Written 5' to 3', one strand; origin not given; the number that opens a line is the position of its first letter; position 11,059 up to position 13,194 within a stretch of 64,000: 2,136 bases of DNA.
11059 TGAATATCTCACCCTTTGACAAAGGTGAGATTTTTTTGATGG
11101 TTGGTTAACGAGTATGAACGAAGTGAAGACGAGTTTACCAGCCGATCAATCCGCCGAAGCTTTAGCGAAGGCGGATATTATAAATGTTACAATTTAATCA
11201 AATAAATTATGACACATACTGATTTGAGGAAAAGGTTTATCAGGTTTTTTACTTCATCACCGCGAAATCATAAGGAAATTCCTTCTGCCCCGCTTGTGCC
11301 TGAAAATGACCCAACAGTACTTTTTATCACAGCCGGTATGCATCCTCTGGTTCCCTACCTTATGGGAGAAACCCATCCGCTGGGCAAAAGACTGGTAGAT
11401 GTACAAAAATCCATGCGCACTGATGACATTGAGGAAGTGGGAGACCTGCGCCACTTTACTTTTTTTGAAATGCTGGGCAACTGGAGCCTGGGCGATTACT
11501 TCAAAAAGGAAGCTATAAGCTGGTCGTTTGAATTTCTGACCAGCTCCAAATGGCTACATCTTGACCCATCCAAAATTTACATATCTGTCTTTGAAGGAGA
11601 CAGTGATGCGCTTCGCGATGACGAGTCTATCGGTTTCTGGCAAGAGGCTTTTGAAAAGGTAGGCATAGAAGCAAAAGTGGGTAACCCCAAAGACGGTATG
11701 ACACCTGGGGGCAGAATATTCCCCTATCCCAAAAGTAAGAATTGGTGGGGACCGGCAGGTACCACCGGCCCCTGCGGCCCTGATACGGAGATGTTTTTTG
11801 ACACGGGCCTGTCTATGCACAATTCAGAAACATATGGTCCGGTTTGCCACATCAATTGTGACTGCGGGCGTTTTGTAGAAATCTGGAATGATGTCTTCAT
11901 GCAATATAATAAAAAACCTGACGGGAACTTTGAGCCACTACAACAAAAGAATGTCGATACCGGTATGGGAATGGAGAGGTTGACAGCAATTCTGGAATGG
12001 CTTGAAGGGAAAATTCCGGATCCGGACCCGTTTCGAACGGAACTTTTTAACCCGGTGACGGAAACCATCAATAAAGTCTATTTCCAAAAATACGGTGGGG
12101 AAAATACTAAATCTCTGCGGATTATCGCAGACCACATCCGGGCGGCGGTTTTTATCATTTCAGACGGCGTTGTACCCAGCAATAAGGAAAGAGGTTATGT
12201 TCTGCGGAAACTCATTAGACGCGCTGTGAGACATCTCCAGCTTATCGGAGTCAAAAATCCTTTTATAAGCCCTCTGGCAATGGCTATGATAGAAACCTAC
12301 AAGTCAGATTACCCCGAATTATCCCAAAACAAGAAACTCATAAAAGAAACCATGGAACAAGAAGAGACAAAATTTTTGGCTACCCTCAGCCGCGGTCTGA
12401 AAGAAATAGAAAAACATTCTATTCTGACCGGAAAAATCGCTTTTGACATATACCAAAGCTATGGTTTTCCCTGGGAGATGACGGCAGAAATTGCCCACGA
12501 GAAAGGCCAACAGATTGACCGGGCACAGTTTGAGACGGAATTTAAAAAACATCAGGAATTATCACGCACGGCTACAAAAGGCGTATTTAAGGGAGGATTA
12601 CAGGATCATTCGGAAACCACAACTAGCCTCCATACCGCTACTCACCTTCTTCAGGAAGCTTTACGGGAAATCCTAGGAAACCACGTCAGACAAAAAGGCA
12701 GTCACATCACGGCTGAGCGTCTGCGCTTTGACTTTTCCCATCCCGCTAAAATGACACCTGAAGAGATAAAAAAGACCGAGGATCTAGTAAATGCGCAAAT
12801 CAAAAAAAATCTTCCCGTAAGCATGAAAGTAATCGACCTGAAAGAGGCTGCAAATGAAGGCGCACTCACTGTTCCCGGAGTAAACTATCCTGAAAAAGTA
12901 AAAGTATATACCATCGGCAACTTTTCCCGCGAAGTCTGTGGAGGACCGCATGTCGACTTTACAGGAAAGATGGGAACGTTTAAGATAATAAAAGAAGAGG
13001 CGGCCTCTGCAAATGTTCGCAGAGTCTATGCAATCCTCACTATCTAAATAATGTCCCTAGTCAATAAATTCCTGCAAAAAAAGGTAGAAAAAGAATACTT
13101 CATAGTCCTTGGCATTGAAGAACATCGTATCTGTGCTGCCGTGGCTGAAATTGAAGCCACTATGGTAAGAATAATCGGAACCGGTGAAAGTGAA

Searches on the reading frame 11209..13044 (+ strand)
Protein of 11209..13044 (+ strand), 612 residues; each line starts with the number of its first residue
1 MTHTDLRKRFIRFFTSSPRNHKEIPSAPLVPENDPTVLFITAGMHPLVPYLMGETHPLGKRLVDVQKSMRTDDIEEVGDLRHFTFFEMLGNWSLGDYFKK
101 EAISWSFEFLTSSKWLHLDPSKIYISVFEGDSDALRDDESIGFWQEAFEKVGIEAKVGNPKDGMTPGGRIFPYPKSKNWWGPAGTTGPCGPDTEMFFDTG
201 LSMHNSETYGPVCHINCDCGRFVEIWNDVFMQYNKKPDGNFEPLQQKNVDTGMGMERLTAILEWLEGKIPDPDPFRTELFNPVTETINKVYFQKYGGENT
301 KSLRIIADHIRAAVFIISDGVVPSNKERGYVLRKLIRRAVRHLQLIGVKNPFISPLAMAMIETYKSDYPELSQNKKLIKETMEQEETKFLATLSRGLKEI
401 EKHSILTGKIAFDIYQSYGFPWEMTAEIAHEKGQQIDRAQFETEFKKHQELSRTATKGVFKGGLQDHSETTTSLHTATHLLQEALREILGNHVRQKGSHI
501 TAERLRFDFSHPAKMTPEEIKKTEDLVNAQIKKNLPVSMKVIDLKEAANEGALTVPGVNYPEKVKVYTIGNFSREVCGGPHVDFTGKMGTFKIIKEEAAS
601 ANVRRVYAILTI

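Call 42: search_protein_families(library=pfam, proteins=[window:11209-13044:+], max_evalue=0.0001)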
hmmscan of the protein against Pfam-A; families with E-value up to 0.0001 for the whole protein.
window:11209-13044:+ (612 aa): 2 families
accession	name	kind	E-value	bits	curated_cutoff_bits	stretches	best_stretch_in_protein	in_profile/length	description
PF01411.24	tRNA-synt_2c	-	3.2e-129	432.4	30.3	1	6-477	2-451/552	tRNA synthetases class II (A)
PF07973.19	tRNA_SAD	-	4.4e-14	52.6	24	1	564-607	1-44/44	Threonyl and Alanyl tRNA synthetase second additional domain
